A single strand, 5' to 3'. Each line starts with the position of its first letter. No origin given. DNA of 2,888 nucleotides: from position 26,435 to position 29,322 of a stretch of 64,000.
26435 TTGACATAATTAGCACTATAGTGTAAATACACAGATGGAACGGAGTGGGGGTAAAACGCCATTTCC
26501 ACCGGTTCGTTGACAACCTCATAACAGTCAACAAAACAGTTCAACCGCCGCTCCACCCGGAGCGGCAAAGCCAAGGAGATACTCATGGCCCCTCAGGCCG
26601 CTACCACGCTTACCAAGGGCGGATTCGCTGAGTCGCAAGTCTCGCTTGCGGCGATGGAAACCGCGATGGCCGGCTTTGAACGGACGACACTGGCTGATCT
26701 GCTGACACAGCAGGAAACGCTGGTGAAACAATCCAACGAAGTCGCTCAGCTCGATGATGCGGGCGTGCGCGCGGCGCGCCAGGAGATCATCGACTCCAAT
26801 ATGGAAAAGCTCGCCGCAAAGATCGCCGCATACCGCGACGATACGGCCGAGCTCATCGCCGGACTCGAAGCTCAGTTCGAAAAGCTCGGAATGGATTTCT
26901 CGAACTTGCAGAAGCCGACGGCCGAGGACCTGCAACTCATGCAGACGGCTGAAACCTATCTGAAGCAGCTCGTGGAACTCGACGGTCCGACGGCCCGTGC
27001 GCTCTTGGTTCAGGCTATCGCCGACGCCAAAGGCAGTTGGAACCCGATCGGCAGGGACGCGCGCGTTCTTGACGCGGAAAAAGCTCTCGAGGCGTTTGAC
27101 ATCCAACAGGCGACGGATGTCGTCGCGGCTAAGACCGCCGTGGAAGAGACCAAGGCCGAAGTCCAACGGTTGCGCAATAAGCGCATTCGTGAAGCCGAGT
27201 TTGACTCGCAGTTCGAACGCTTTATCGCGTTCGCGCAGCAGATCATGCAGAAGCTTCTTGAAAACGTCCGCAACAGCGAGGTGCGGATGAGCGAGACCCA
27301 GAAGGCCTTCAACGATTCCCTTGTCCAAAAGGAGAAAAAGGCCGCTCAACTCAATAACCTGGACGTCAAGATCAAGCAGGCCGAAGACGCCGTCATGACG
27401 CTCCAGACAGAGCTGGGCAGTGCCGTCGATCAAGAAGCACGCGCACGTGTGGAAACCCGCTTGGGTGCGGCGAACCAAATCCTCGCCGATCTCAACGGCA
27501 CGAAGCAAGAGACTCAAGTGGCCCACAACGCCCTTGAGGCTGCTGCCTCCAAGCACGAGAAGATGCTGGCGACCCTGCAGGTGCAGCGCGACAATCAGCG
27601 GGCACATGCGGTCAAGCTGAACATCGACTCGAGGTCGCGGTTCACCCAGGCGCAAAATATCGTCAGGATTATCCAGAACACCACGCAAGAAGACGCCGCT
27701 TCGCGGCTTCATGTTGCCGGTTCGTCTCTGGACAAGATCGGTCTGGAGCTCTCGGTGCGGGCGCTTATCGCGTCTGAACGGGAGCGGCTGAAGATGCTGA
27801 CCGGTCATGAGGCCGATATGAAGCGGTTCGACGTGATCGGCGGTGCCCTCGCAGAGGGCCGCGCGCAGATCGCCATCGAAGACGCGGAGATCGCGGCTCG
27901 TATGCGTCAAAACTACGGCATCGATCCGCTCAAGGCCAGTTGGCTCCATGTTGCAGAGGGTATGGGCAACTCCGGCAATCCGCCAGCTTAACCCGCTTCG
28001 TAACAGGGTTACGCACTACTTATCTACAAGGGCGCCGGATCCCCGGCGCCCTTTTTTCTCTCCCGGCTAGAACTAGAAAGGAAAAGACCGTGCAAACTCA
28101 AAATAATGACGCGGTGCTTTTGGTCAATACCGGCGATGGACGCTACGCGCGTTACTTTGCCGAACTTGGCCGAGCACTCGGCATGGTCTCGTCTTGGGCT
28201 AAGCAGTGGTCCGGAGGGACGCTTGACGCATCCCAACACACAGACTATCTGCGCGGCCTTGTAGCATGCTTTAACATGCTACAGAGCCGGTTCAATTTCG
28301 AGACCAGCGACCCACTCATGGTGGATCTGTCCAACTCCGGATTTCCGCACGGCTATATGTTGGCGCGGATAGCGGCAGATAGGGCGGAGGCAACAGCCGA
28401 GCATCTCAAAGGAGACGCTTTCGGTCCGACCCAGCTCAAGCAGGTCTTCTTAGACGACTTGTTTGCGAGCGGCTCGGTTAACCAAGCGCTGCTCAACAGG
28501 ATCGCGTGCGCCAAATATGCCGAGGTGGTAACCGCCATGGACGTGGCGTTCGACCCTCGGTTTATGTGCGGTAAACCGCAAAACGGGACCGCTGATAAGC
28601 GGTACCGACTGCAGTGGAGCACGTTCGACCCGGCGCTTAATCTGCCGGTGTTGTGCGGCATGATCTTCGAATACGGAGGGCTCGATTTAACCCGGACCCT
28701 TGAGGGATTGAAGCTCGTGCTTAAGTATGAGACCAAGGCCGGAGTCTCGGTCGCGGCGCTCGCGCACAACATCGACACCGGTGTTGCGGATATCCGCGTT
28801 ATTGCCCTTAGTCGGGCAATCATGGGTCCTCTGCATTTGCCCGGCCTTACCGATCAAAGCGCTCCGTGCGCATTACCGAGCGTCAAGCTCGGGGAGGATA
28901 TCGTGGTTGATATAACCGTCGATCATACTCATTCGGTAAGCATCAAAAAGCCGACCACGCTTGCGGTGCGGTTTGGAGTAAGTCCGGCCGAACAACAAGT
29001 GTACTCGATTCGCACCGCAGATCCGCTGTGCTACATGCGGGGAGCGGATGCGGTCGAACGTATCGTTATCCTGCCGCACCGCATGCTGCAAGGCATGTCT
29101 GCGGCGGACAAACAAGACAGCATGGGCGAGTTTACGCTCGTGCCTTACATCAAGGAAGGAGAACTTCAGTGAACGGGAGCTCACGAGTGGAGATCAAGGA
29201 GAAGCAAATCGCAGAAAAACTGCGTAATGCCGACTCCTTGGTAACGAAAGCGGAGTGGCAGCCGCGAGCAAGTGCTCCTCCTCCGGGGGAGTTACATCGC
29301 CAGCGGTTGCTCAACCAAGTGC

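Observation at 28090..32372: Three-gene operon built around a classical-clade AAA+ ATPase with two uncharacterised partners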

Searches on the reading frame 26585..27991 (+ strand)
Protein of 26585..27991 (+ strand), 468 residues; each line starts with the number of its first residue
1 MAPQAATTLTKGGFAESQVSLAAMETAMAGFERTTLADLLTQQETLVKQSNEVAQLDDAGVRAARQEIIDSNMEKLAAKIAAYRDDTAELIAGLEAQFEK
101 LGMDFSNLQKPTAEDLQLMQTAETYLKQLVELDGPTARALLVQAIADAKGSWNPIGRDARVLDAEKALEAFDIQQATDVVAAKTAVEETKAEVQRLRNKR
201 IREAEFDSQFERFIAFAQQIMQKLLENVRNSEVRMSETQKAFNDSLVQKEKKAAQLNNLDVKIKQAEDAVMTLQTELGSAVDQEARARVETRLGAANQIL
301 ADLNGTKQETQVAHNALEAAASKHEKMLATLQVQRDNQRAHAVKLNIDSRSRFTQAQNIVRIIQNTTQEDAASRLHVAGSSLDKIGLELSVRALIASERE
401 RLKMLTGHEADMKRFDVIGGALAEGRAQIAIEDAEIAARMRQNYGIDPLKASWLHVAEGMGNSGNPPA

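Call 3: search_protein_families(library=pfam, proteins=[window:26585-27991:+], max_evalue=0.1)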
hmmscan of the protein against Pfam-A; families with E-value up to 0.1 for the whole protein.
window:26585-27991:+ (468 aa): 1 family
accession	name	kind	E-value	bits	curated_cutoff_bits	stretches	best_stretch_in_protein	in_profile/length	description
PF12049.13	DUF3531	-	0.0086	16.4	25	1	217-303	23-108/143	Protein of unknown function (DUF3531)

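Call 4: search_protein_families(library=padloc, proteins=[window:26585-27991:+], max_evalue=0.1)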
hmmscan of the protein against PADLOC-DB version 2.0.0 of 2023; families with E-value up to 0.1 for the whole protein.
window:26585-27991:+ (468 aa): 0 families

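Call 6: search_protein_families(library=ncbifam, proteins=[window:26585-27991:+], max_evalue=0.1)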
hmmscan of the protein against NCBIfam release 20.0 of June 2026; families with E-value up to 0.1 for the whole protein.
window:26585-27991:+ (468 aa): 2 families
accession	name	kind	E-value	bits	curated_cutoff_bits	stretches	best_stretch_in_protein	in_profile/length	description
NF038350.1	taxis_HmpF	equivalog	0.0007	18.1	200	1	174-388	131-341/553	pilus motility taxis protein HmpF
TIGR02168.1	SMC_prok_B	equivalog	0.013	13.2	567.35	1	127-388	647-902/1181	chromosome segregation protein SMC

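Call 7: search_protein_families(library=phrogs, proteins=[window:26585-27991:+], max_evalue=0.01)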
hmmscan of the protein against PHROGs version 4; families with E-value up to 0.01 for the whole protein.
window:26585-27991:+ (468 aa): 0 families

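Call 27: search_solved_structures(query=A2, max_evalue=10)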
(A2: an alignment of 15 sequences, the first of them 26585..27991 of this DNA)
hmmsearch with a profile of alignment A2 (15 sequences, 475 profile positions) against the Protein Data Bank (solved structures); distinct sequences matched with E-value up to 10: 11.
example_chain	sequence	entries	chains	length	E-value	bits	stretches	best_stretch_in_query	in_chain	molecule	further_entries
4lin_A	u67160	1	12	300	0.013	17.6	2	248-333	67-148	Tail needle protein gp26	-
6zrk_D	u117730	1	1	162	0.016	17.3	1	34-118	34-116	Hemagglutinin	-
3tnu_B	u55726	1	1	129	0.02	16.9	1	217-282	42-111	Keratin, type II cytoskeletal 5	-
4zxq_A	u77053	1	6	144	0.024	16.7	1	244-333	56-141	Tail needle protein gp26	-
6jfv_B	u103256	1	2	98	0.026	16.6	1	217-282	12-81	Keratin, type II cytoskeletal 5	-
6v46_B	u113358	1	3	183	0.038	16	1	34-118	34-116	Hemagglutinin HA2 chain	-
8qox_B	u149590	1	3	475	0.058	15.4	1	211-319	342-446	Conserved membrane protein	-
8egr_M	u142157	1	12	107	0.067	15.2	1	248-312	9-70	gp20, portal-proximal core protein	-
6xqn_A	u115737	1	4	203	0.083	14.9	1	217-285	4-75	Calcium uniporter protein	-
6x4s_A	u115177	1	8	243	0.12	14.4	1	217-285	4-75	Calcium uniporter protein,Protein EMRE homolog, mitochondrial-like Protein fusion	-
2w53_A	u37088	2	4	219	0.25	13.3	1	9-75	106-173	REPRESSOR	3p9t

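Call 28: search_protein_families(library=pfam, alignment_id=A2, max_evalue=1)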
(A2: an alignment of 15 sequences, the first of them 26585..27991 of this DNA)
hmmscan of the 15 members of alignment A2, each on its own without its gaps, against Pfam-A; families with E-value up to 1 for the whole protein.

A. member 1, window:26585-27991:+ (468 aa): 4 families
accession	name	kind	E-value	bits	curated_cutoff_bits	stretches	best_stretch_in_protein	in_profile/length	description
PF12049.13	DUF3531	-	0.0086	16.4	25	1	217-303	23-108/143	Protein of unknown function (DUF3531)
PF12293.13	T4BSS_DotH_IcmK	-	0.15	11.6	25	1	241-335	89-182/238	Putative outer membrane core complex of type IVb secretion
PF16633.10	APC_u9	-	0.34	12.4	25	1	158-203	12-57/89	Unstructured region on APC between 1st two creatine-rich regions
PF12308.13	Noelin-1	-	0.44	11.2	25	0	84-129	34-79/100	Neurogenesis glycoprotein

B. families by the number of members that match (of 15 scanned): 30 families (the first 25 are shown)
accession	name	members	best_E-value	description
PF01983.22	CofC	7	9.6e-05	Guanylyl transferase CofC like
PF05802.16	SctB2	4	0.0044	SPI-2 type 3 secretion system translocon protein SctB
PF07836.16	DmpG_comm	4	0.066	DmpG-like communication domain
PF04216.18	FdhE_N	4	0.099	FdhE, N-terminal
PF15278.12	Sec3_C_2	3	0.16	Sec3 exocyst complex subunit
PF10154.14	Fy-3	3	0.36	Ferry endosomal RAB5 effector complex subunit 3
PF25600.1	TRIM_CC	2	0.0025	TRIM protein coiled-coil region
PF24611.2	Spectrin_Anc-1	2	0.25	Nuclear anchorage protein 1, spectrin-like repeat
PF02601.20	Exonuc_VII_L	2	0.33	Exonuclease VII, large subunit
PF17675.6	APG6_N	1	0.00038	Apg6 coiled-coil region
PF12049.13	DUF3531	1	0.0086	Protein of unknown function (DUF3531)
PF04546.19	Sigma70_ner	1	0.011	Sigma-70, non-essential region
PF21211.3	FkbH_N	1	0.012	FkbH, N-terminal domain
PF18371.6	FAD_SOX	1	0.065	Flavin adenine dinucleotide (FAD)-dependent sulfhydryl oxidase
PF14532.12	Sigma54_activ_2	1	0.066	Sigma-54 interaction domain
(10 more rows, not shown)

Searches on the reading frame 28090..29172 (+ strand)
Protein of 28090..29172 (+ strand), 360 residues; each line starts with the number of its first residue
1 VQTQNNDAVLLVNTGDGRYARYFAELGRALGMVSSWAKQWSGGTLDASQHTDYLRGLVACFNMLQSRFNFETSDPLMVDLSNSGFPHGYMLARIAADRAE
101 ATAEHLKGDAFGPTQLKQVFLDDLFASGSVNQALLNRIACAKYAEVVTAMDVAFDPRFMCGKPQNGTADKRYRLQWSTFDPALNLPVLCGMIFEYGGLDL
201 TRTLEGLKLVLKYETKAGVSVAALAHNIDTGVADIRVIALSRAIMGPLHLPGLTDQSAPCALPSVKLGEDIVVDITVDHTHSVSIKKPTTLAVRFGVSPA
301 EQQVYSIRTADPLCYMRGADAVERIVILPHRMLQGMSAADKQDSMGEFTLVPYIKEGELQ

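Call 3: search_protein_families(library=pfam, proteins=[window:28090-29172:+], max_evalue=0.1)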
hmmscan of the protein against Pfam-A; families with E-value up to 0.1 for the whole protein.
window:28090-29172:+ (360 aa): 0 families

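Call 4: search_protein_families(library=padloc, proteins=[window:28090-29172:+], max_evalue=0.1)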
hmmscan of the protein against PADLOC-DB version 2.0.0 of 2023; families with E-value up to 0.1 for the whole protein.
window:28090-29172:+ (360 aa): 0 families

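Call 6: search_protein_families(library=ncbifam, proteins=[window:28090-29172:+], max_evalue=0.1)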
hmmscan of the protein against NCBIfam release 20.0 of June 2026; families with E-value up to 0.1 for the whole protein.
window:28090-29172:+ (360 aa): 0 families

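Call 7: search_protein_families(library=phrogs, proteins=[window:28090-29172:+], max_evalue=0.01)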
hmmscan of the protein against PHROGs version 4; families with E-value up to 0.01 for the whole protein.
window:28090-29172:+ (360 aa): 0 families

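Call 31: search_solved_structures(query=A3, max_evalue=10)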
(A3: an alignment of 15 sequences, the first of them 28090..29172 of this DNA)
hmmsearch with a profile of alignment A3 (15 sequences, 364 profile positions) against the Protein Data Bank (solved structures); distinct sequences matched with E-value up to 10: 1.
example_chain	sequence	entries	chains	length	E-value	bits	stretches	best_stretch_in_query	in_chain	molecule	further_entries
7jzi_B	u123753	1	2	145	0.016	17.7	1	219-295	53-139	Rifin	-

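Call 62: search_protein_representatives(protein=window:28090-29172:+)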
Query: 360 residues. Proteins with E-value up to 0.001 (for the whole library): 142; up to 1e-10: 43; up to 1e-30: 10. The best 142 are listed.
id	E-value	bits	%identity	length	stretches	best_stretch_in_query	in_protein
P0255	3.5e-133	460.1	60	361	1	8-360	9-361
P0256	9.1e-91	320.7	47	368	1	5-359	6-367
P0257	2.8e-85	302.6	46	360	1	6-359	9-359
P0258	4.8e-85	301.9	79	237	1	184-360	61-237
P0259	6.8e-69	248.8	53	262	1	152-360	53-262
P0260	6.4e-67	242.3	39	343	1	21-359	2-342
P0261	3.8e-57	210.1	36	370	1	10-359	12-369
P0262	5.2e-57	209.7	34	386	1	4-358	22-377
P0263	2.0e-51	191.3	55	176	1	191-359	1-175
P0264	2.2e-48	181.3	34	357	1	11-358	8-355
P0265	5.3e-21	91.3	27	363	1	18-342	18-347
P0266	1.0e-18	83.7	28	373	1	18-338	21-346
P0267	3.5e-18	82.0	31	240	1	121-340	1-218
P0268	2.7e-17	79.1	25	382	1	6-342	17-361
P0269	1.4e-16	76.8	30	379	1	13-344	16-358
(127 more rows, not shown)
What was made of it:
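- Tried and rejected: Gene 1 homologues were then obtained from the representative search (call 62).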

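Call 73: predict_structure(alignment_id=A8)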
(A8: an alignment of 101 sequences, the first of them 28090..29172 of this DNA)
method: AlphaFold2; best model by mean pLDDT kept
length: 360 residues; sequences in the alignment: 101
mean_pLDDT: 91.7   pTM: 0.90
mean pLDDT of the five models: 91.7, 91.7, 91.5, 91.1, 91.1
residues with pLDDT >= 90: 269; 70-90: 81; 50-70: 7; < 50: 3
segments of 3 or more residues with pLDDT < 50: 1-3
pLDDT, mean of each block of 10 residues (from residue 1): 60 88 96 97 97 95 88 87 94 90 79 94 97 89 88 88 87 97 97 95 96 96 97 96 97 83 80 97 96 88 97 98 97 93 94 90
secondary structure, 60 per line:
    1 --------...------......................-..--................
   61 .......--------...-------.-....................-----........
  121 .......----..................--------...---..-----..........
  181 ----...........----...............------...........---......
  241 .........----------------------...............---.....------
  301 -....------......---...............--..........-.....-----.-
elements in order: E9-11 H18-39 H47-67 E76-78 H88-107 H113-127 H132-149 E158-160 E171-180 E185-195 H200-214 H221-231 E235-249 E272-286 H290-294 E302-305 H312-317 E321-329 H330-335 H338-347 E349-353
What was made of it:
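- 28090..29172 (+): Gene 1, 360 aa, soluble alpha/beta protein of a new family (nearly invariant SGFP motif). AF2 model pLDDT 91.7, pTM 0.90 (call 73).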

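Call 75: fold_search(model_id=the predicted structure, library=pdb)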
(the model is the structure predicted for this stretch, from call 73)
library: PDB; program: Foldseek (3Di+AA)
matches with E <= 10: 386; with E <= 0.001: 0
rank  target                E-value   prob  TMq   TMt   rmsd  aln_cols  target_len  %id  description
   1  6z88_D                6.9e-02  0.38  0.15  0.27  12.2       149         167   10  human GTP cyclohydrolase I in complex with allosteric inhibitor (released 2020-12-09)
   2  6z88_E                1.3e-01  0.28  0.15  0.26  12.5       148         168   10  human GTP cyclohydrolase I in complex with allosteric inhibitor (released 2020-12-09)
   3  1is8_A                1.4e-01  0.21  0.16  0.25  17.1       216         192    8  Crystal structure of rat GTPCHI/GFRP stimulatory complex plus Zn (released 2002-02-20)
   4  6z88_C                2.1e-01  0.23  0.15  0.27  12.3       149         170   11  human GTP cyclohydrolase I in complex with allosteric inhibitor (released 2020-12-09)
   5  6z88_F                2.1e-01  0.21  0.15  0.27  12.8       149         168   10  human GTP cyclohydrolase I in complex with allosteric inhibitor (released 2020-12-09)
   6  6z89_B                2.1e-01  0.20  0.15  0.25  12.4       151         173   10  human GTP cyclohydrolase I in complex with allosteric inhibitor (released 2020-12-09)
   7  6z88_A                2.6e-01  0.20  0.15  0.26  12.1       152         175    9  human GTP cyclohydrolase I in complex with allosteric inhibitor (released 2020-12-09)
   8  1wm9_E                2.6e-01  0.20  0.16  0.25  11.2       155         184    9  Structure of GTP cyclohydrolase I from Thermus thermophilus HB8 (released 2005-07-19)
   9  6z88_H                2.7e-01  0.21  0.15  0.27  12.6       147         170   11  human GTP cyclohydrolase I in complex with allosteric inhibitor (released 2020-12-09)
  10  7alc_A                2.7e-01  0.13  0.14  0.20  11.1       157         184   11  human GCH-GFRP stimulatory complex (released 2021-10-13)
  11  4qqc                  3.3e-01  0.12  0.11  0.13   8.8        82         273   17  Crystal Structure of FGF Receptor (FGFR) 4 Kinase Domain in Complex with FIIN-2, an Irreversible Tyrosine Kinase Inhibit (released 2014-10-29)
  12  6z88_J                3.5e-01  0.18  0.15  0.27  12.9       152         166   12  human GTP cyclohydrolase I in complex with allosteric inhibitor (released 2020-12-09)
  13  7alc_B                3.7e-01  0.16  0.14  0.25  12.2       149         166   10  human GCH-GFRP stimulatory complex (released 2021-10-13)
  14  6x05_A                3.9e-01  0.18  0.13  0.12  15.3       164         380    7  Nup133 (aa55-481) from S. cerevisiae bound by VHH-SAN4 (released 2020-12-09)
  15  6z87_B                3.9e-01  0.16  0.16  0.27  17.3       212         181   10  human GTP cyclohydrolase I (released 2020-12-09)
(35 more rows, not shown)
